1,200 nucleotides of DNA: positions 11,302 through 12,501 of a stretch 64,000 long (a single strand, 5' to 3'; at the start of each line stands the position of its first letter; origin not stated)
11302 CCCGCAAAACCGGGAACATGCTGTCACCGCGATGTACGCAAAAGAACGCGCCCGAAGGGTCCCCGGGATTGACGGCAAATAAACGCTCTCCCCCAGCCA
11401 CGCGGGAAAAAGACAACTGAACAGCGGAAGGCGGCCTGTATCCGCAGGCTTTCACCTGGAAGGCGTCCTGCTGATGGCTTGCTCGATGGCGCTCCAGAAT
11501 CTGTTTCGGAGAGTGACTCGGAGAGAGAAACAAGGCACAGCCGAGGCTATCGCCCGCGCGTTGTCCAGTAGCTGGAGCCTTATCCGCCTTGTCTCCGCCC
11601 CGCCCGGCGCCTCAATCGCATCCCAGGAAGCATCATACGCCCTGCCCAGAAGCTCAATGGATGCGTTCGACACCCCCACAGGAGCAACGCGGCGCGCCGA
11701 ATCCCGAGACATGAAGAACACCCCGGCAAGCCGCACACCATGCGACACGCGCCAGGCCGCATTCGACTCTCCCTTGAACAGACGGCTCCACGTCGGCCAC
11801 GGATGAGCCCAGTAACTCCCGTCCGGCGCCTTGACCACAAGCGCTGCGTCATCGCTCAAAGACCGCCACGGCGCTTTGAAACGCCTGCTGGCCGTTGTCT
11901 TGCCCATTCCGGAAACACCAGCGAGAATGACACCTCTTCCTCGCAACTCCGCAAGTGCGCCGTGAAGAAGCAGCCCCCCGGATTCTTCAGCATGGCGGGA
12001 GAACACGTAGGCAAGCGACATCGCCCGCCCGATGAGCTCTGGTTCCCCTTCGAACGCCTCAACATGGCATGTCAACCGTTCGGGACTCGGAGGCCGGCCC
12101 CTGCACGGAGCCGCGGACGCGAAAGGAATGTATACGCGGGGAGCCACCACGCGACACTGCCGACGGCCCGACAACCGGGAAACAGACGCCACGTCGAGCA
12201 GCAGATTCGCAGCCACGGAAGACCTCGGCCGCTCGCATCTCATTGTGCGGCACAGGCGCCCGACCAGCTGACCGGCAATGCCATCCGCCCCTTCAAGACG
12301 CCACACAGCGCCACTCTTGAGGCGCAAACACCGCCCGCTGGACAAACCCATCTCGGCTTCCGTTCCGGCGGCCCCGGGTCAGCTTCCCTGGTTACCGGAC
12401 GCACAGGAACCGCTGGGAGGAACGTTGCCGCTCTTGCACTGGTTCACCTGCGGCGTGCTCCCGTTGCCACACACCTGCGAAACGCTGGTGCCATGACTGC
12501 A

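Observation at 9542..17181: Seven-gene RiPP cassette with two radical-SAM/SPASM maturases, RRE, kinase-like protein, peptidase::nucleotidyltransferase fusion and exporter (SynChlorMet-like)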

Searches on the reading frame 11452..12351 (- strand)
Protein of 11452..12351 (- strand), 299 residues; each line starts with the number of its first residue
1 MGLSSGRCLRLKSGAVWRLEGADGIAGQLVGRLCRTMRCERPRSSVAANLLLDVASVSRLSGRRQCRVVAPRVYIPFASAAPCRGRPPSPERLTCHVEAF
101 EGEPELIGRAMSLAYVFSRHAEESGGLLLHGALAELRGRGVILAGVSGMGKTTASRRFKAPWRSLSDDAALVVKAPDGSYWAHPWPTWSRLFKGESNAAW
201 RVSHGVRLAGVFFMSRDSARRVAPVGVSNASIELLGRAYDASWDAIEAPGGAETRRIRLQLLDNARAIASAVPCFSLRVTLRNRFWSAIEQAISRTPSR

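Call 3: search_protein_families(library=ncbifam, proteins=[window:11452-12351:-], max_evalue=0.01)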
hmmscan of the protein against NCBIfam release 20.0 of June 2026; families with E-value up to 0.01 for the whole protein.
window:11452-12351:- (299 aa): 4 families
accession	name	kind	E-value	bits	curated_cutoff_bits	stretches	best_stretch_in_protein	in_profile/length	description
TIGR04249.1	SCM_chp_ScmC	equivalog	1.8e-42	145.7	125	1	110-292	109-291/292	SynChlorMet cassette protein ScmC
TIGR04352.1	HprK_rel_A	equivalog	5.3e-06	25.7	200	1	113-173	85-144/280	HprK-related kinase A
TIGR04355.1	HprK_rel_B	hypoth_equivalog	0.00066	18.9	200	1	123-157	141-175/351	HprK-related kinase B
TIGR00679.1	hpr-ser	equivalog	0.0024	17.2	240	1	129-169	134-175/300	HPr(Ser) kinase/phosphatase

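Call 4: search_protein_families(library=pfam, proteins=[window:11452-12351:-], max_evalue=0.01)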
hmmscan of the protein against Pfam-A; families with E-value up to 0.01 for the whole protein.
window:11452-12351:- (299 aa): 1 family
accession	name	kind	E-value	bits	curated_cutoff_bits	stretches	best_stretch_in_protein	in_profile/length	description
PF07475.17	Hpr_kinase_C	-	0.0025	17.8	33.3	1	129-172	9-53/171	HPr Serine kinase C-terminal domain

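Call 16: find_homologous_proteins(query=window:11452-12351:-, max_evalue=0.001)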
Query window:11452-12351:- (299 aa): 1151 proteins with E <= 0.001 among 6255 candidates; the best 120 are listed.
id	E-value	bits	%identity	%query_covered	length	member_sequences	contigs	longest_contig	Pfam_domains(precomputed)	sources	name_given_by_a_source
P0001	3.9e-193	658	100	100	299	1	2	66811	PF27840.1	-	-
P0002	1.2e-75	273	50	96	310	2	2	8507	PF27840.1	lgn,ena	-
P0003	2.2e-62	229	45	97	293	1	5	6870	PF27840.1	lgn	-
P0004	3.9e-53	199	42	97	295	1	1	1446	PF27840.1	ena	-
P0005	2.4e-52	196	39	96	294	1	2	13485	PF27840.1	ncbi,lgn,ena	-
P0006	2.2e-51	193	41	97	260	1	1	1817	PF27840.1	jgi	jgi:SynChlorMet cassette protein ScmC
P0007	8.2e-51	191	38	95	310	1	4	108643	PF27840.1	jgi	jgi:hypothetical protein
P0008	4.6e-50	189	39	96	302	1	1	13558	PF27840.1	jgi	jgi:SynChlorMet cassette protein ScmC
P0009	5.7e-50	188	38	96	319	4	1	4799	PF27840.1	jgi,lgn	-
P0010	6.0e-50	188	39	97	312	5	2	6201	PF27840.1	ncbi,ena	-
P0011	1.1e-49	187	45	69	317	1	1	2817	PF27840.1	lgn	-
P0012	1.8e-49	187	40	97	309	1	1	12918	PF27840.1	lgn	-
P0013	1.8e-49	187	38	96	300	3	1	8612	PF27840.1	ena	-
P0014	2.6e-49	186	37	99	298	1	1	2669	PF27840.1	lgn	-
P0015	3.0e-49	186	36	96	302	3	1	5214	PF27840.1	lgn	-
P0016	4.5e-49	185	39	98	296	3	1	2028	PF27840.1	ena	-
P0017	6.1e-49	185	38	96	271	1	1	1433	PF27840.1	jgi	jgi:SynChlorMet cassette protein ScmC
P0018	1.9e-48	183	45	67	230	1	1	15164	PF27840.1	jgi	-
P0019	2.5e-48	183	41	94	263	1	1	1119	PF27840.1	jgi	jgi:SynChlorMet cassette protein ScmC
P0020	3.0e-48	183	37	95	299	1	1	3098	PF27840.1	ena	-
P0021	3.4e-48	182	37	96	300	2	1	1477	PF27840.1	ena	-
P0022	3.6e-48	182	45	64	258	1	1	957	PF27840.1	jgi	jgi:SynChlorMet cassette protein ScmC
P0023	4.0e-48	182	39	92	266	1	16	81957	PF27840.1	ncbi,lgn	-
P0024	4.2e-48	182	43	68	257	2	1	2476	PF27840.1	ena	-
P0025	4.3e-48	182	36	97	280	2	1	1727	PF27840.1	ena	-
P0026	4.4e-48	182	36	97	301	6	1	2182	PF27840.1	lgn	-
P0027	5.8e-48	182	35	96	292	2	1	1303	PF27840.1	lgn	-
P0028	8.8e-48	181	36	96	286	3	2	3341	PF27840.1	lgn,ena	-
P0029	9.6e-48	181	37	96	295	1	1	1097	PF27840.1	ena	-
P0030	1.1e-47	181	37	95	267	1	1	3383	PF27840.1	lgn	-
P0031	1.3e-47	181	43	65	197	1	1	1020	PF27840.1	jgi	jgi:SynChlorMet cassette protein ScmC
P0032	1.6e-47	180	44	63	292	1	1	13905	PF27840.1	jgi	jgi:SynChlorMet cassette protein ScmC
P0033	2.0e-47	180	37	96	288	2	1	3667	PF27840.1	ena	-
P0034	3.2e-47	179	46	68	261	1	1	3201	PF27840.1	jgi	-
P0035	3.9e-47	179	36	95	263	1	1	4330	PF27840.1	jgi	jgi:SynChlorMet cassette protein ScmC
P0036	4.5e-47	179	48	61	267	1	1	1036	PF27840.1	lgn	-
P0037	5.1e-47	179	45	70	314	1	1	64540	PF27840.1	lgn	-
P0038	5.6e-47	178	43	70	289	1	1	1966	PF27840.1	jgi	jgi:SynChlorMet cassette protein ScmC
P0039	7.1e-47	178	44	70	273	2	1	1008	PF27840.1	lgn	-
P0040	8.2e-47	178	38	96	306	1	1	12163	PF27840.1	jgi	jgi:SynChlorMet cassette protein ScmC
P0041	1.2e-46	177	37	96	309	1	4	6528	PF27840.1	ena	-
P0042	1.2e-46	177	38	96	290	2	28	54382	PF27840.1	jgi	jgi:SynChlorMet cassette protein ScmC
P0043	1.3e-46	177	46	63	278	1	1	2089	PF27840.1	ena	-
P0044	1.6e-46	177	37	95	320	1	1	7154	PF27840.1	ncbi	-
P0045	1.8e-46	177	35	96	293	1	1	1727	PF27840.1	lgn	-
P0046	1.9e-46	177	37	96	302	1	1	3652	PF27840.1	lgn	-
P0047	2.1e-46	177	36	95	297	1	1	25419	PF27840.1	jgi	-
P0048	2.9e-46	176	34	95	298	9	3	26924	PF27840.1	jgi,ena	-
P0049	3.4e-46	176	41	78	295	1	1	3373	PF27840.1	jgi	jgi:SynChlorMet cassette protein ScmC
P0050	4.3e-46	176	36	98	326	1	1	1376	PF27840.1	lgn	-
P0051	4.3e-46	176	36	96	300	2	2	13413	PF27840.1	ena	-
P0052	4.4e-46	176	40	95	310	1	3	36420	PF27840.1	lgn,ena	-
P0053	4.4e-46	176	43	64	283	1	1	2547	PF27840.1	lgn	-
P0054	4.4e-46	176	43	74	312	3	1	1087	PF27840.1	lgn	-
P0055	5.0e-46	175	41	71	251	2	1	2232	PF27840.1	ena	-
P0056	5.4e-46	175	35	96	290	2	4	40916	PF27840.1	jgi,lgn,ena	jgi:SynChlorMet cassette protein ScmC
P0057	5.6e-46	175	43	69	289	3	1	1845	PF27840.1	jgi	jgi:SynChlorMet cassette protein ScmC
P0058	6.3e-46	175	41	74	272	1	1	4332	PF27840.1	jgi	jgi:SynChlorMet cassette protein ScmC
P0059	6.6e-46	175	36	98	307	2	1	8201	PF27840.1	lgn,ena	-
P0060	8.3e-46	175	40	80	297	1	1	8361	PF27840.1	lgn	-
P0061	9.8e-46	174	47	63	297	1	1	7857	PF27840.1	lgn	-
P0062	1.0e-45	174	46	63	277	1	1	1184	PF27840.1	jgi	jgi:SynChlorMet cassette protein ScmC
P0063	1.3e-45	174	49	64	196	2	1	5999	PF27840.1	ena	-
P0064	1.5e-45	174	45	66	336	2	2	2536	PF27840.1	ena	-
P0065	1.8e-45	174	42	69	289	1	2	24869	PF27840.1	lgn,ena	-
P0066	2.2e-45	173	37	96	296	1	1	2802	PF27840.1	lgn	-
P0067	2.3e-45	173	37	97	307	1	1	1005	PF27840.1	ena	-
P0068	2.4e-45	173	39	95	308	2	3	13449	PF27840.1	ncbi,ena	-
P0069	2.5e-45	173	34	96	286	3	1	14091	PF27840.1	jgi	jgi:SynChlorMet cassette protein ScmC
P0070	2.6e-45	173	38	96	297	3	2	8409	PF27840.1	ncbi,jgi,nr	ncbi:MAG: SynChlorMet cassette protein ScmC [Acidobacteria bacterium]|nr:MAG: SynChlorMet cassette p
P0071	2.8e-45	173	35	96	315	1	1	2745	PF27840.1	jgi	jgi:SynChlorMet cassette protein ScmC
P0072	3.7e-45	172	34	96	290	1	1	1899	PF27840.1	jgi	-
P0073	3.8e-45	172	37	95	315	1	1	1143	PF27840.1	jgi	jgi:SynChlorMet cassette protein ScmC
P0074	4.7e-45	172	36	95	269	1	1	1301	PF27840.1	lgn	-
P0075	5.2e-45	172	39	96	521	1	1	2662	PF27840.1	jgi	jgi:SynChlorMet cassette protein ScmC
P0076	5.6e-45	172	36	96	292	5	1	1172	PF27840.1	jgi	jgi:SynChlorMet cassette protein ScmC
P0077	6.9e-45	172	38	95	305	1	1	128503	PF27840.1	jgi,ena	jgi:SynChlorMet cassette protein ScmC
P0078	7.5e-45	171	41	75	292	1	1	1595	PF27840.1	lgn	-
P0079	8.8e-45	171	35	96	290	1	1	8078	PF27840.1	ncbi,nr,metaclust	ncbi:MAG: SynChlorMet cassette protein ScmC [Deltaproteobacteria bacterium RBG_13_52_11]|nr:MAG: Syn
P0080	9.0e-45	171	38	96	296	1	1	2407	PF27840.1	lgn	-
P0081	9.7e-45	171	49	62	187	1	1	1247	PF27840.1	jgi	jgi:SynChlorMet cassette protein ScmC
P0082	1.0e-44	171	44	63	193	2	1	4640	PF27840.1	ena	-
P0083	1.2e-44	171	37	98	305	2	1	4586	PF27840.1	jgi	-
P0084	1.2e-44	171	38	95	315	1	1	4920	PF27840.1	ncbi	-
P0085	1.4e-44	171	35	97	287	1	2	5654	PF27840.1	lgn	-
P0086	1.6e-44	170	37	96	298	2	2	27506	PF27840.1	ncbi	-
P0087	1.6e-44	170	35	95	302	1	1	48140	PF27840.1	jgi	jgi:SynChlorMet cassette protein ScmC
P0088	1.7e-44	170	43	67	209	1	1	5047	PF27840.1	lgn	-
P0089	1.9e-44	170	38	95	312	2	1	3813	PF27840.1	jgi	jgi:SynChlorMet cassette protein ScmC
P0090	2.4e-44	170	45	67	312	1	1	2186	PF27840.1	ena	-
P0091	2.7e-44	170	46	61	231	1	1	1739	PF27840.1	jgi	-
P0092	2.9e-44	170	37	95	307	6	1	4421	PF27840.1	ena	-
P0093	3.2e-44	169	45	61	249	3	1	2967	PF27840.1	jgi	jgi:SynChlorMet cassette protein ScmC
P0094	3.6e-44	169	38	96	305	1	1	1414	PF27840.1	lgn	-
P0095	4.3e-44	169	41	68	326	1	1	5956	PF27840.1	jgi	-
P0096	4.6e-44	169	45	62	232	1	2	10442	PF27840.1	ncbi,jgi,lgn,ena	-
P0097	4.7e-44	169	39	97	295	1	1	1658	PF27840.1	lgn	-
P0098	5.0e-44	169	38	97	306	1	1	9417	PF27840.1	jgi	jgi:SynChlorMet cassette protein ScmC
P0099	5.1e-44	169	35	96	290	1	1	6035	PF27840.1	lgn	-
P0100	5.3e-44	169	42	74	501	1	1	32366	PF27840.1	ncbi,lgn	-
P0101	5.4e-44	169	42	75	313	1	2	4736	PF27840.1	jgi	jgi:SynChlorMet cassette protein ScmC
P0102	5.7e-44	169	36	95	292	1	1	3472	PF27840.1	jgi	jgi:hypothetical protein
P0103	6.4e-44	168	37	95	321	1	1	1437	PF27840.1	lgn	-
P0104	6.5e-44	168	36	96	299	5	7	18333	PF27840.1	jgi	-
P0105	6.6e-44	168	43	67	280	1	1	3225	PF27840.1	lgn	-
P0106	6.6e-44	168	45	66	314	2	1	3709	PF27840.1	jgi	jgi:SynChlorMet cassette protein ScmC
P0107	6.7e-44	168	38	95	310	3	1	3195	PF27840.1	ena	-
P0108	8.4e-44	168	36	95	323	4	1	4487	PF27840.1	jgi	jgi:hypothetical protein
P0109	8.7e-44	168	42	88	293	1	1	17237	PF27840.1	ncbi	-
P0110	9.6e-44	168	38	95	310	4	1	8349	PF27840.1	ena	-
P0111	9.7e-44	168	37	96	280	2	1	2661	PF27840.1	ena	-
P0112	1.0e-43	168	43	64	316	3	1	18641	PF27840.1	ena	-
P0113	1.1e-43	168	46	62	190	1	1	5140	PF27840.1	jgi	jgi:SynChlorMet cassette protein ScmC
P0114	1.3e-43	167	37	95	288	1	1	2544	PF27840.1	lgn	-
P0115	1.3e-43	167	44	68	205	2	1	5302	PF27840.1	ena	-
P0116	1.7e-43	167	38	96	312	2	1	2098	PF27840.1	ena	-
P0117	1.9e-43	167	36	96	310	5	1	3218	PF27840.1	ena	-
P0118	2.0e-43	167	37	96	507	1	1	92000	PF27840.1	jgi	jgi:hypothetical protein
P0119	2.1e-43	167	43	68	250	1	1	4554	PF27840.1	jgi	jgi:SynChlorMet cassette protein ScmC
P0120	2.1e-43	167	46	65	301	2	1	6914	PF27840.1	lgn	-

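Call 20: find_related_loci(query=A1, collection=genome_contigs, flank=10000)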
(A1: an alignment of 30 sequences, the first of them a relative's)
Query A1 (299 aa) in genome_contigs; peptide patterns used: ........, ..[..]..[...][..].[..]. (x = any residue, [..] = any of these).
223 stretches matched a pattern; 158 encode a relative of the query (tblastn E <= 1e-3); the best 80 are kept; 80 distinct loci.
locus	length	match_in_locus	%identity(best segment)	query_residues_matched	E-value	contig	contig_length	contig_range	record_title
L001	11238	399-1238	40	9-295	1e-55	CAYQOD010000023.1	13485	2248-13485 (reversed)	MAG TPA_asm: uncultured Thermodesulfobacteriota bacterium isolate binchicken_co252_14 genome assembly, contig: NODE_604_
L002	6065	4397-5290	39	7-297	1e-52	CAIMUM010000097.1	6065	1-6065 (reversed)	MAG: uncultured Dehalococcoidia bacterium isolate A14_bin-2372 genome assembly, contig: bin-2372:097/231, whole genome s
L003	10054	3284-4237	36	2-294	2e-48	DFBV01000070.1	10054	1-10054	MAG TPA_asm: Anaerolineales bacterium UBA3071 UBA3071_contig_40658, whole genome shotgun sequence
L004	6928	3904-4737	36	9-297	1e-47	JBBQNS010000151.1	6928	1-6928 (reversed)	MAG: Kiritimatiellia bacterium isolate Co_metawrap_267 Cmw_267_k141_22284222_length_6928_cov_13.0000, whole genome shotg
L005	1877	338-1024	41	65-299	2e-47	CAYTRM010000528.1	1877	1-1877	MAG TPA_asm: uncultured Thermoleophilia bacterium isolate SRP178699_co1_90 genome assembly, contig: NODE_112873_length_1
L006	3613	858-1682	36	9-295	2e-46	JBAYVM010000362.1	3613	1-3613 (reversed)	MAG: Victivallaceae bacterium isolate SO_2016_LW3_6 scaffold48562_LW162_2016, whole genome shotgun sequence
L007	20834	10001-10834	37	9-297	1e-45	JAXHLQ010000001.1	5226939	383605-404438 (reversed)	MAG: Deltaproteobacteria bacterium isolate Salar_de_Ascotan_soil_MAG_ASO27 contig_800_polypolish, whole genome shotgun s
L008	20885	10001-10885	33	9-296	2e-45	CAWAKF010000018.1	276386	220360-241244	MAG: uncultured delta proteobacterium isolate MFD02416.bin.2.107 genome assembly, contig: contig_25452, whole genome sho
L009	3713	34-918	33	9-296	3e-45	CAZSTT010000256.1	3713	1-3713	MAG TPA_asm: uncultured Thermodesulfobacteriota bacterium isolate SRP302447_co1_800 genome assembly, contig: NODE_75198_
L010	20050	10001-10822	35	9-294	3e-45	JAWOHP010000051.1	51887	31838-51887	MAG: Desulfobacterales bacterium isolate CWP4-3.bin.202 k191_1109536, whole genome shotgun sequence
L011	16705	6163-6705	46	113-293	6e-45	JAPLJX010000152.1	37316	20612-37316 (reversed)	MAG: Deltaproteobacteria bacterium isolate LacPavin_0818_WC55_MAG_56_7 LacPavin_0818_WC55_scaffold_242925, whole genome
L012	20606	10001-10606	41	93-294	3e-45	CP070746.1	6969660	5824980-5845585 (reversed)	MAG: Desulfobacterales bacterium isolate bin36 chromosome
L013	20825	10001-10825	36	9-294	5e-45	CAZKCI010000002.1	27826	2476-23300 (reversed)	MAG TPA_asm: uncultured bacterium isolate binchicken_co255_117 genome assembly, contig: k141_2285344, whole genome shotg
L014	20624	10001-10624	40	89-296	5e-45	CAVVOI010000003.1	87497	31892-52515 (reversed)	MAG: uncultured Chloroflexia bacterium isolate MFD09779.bin.1.333 genome assembly, contig: contig_23693, whole genome sh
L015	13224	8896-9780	34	9-296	9e-45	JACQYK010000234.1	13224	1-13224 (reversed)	MAG: Deltaproteobacteria bacterium isolate NC_groundwater_1539_Pr4_S-0.65um_50_9 SR1-18-Sp65_coassembly_scaffold_400299,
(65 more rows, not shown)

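Call 30: find_encoding_contigs(protein=P0002, flank=8000, max_places=3)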
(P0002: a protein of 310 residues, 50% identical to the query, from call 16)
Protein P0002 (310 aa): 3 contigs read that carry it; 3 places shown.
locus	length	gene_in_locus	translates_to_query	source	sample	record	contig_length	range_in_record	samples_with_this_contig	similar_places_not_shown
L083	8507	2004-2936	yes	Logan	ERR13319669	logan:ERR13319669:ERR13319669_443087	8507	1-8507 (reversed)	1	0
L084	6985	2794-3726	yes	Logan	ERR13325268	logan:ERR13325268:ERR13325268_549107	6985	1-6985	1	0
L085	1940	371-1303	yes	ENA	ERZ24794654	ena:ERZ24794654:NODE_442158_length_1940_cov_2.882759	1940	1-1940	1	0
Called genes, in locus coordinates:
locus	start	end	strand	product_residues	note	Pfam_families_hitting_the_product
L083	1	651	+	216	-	?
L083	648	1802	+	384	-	PF04055:Radical_SAM, PF13353:Fer4_12 (weak)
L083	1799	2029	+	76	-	-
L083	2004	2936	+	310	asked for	PF27840:ScmC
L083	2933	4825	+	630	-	PF14907:NTP_transf_5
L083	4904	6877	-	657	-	PF00953:Glycos_transf_4, PF13727:CoA_binding_3 (weak)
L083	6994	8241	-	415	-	PF13439:Glyco_transf_4, PF13579:Glyco_trans_4_4, PF00534:Glycos_transf_1, PF13692:Glyco_trans_1_4, PF13524:Glyco_trans_1_2 (weak)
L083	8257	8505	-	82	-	?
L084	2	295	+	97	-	?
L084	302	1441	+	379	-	PF04055:Radical_SAM, PF13186:SPASM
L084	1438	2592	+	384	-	PF04055:Radical_SAM, PF13353:Fer4_12 (weak)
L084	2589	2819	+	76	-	-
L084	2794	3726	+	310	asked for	PF27840:ScmC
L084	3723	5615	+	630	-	PF14907:NTP_transf_5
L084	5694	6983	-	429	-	?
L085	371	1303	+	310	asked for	PF27840:ScmC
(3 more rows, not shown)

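Call 36: search_solved_structures(query=A1, max_evalue=1, show_alignments=1)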
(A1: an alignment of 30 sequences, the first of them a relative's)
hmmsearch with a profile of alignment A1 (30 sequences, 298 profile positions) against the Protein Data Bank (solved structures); distinct sequences matched with E-value up to 1: 9.
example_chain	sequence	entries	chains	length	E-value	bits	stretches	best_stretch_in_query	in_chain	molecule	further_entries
1ko7_A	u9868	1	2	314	0.002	20.7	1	104-165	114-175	Hpr kinase/phosphatase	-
1jb1_A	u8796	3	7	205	0.0063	19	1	126-189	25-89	HPRK PROTEIN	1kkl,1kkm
2qmh_A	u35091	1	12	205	0.0068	18.9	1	126-189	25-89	HPr kinase/phosphorylase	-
1knx_A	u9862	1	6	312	0.019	17.5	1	124-151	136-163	Probable HPr(Ser) kinase/phosphatase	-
7swl_A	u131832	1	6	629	0.48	12.9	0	135-153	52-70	Rix7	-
7t3i_A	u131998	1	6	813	0.8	12.2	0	135-153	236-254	Rix7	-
6mat_A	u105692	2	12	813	0.8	12.2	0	135-153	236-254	Rix7 mutant | Rix7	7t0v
5yww_A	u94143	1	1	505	0.83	12.1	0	132-156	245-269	Nucleotide binding protein PINc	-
4byf_A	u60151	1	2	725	0.96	11.9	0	131-156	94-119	UNCONVENTIONAL MYOSIN-IC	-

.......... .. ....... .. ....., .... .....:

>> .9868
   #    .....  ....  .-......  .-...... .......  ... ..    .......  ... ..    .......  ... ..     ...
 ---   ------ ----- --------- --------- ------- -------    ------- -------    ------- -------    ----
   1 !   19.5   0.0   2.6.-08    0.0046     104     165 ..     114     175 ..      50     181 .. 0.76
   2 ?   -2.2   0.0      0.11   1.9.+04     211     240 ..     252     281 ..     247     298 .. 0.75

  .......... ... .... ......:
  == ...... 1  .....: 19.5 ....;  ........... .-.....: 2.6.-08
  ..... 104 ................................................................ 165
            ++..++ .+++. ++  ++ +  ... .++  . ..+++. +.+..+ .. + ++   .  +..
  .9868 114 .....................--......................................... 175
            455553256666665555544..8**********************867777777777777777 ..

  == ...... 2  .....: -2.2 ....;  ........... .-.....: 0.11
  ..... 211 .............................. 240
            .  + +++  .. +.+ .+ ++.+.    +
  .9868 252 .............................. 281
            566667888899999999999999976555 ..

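Call 44: find_encoding_contigs(protein=P0001, flank=2000, max_places=3)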
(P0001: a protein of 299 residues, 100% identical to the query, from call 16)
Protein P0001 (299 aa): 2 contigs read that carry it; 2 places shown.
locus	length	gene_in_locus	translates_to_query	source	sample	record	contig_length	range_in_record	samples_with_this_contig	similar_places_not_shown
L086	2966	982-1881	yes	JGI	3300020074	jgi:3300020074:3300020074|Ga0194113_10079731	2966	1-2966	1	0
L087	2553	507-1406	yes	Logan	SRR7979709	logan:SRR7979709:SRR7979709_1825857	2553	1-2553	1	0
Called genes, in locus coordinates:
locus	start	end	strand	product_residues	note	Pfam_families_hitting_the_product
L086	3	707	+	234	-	?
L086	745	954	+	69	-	-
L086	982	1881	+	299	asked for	PF27840:ScmC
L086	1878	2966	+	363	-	?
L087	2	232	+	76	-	?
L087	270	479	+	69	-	-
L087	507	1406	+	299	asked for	PF27840:ScmC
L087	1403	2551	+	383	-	?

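Call 61: predict_structure(alignment_id=A1)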
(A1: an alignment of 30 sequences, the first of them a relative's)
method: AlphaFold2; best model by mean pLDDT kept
length: 299 residues; sequences in the alignment: 30
mean_pLDDT: 83.3   pTM: 0.84
mean pLDDT of the five models: 83.3, 83.2, 82.4, 81.6, 81.5
residues with pLDDT >= 90: 161; 70-90: 84; 50-70: 20; < 50: 34
segments of 3 or more residues with pLDDT < 50: 58-89
pLDDT, mean of each block of 10 residues (from residue 1): 72 93 90 93 75 62 33 35 43 81 89 90 96 96 92 89 94 97 91 79 97 90 96 96 68 90 98 96 91 85
secondary structure, 60 per line:
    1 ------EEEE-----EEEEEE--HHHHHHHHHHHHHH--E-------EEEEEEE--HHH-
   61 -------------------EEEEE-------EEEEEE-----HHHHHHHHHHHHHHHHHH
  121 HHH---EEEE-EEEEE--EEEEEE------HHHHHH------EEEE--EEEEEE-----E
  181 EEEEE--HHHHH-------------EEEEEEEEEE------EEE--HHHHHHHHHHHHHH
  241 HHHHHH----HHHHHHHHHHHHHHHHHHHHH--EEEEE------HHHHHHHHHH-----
elements in order: E7-10 E16-21 H24-37 E48-54 E80-84 E92-97 H103-123 E127-130 E132-136 E139-144 H151-156 E163-166 E169-174 E180-185 H188-192 E206-215 E222-224 H227-246 H251-271 E274-278 H285-294
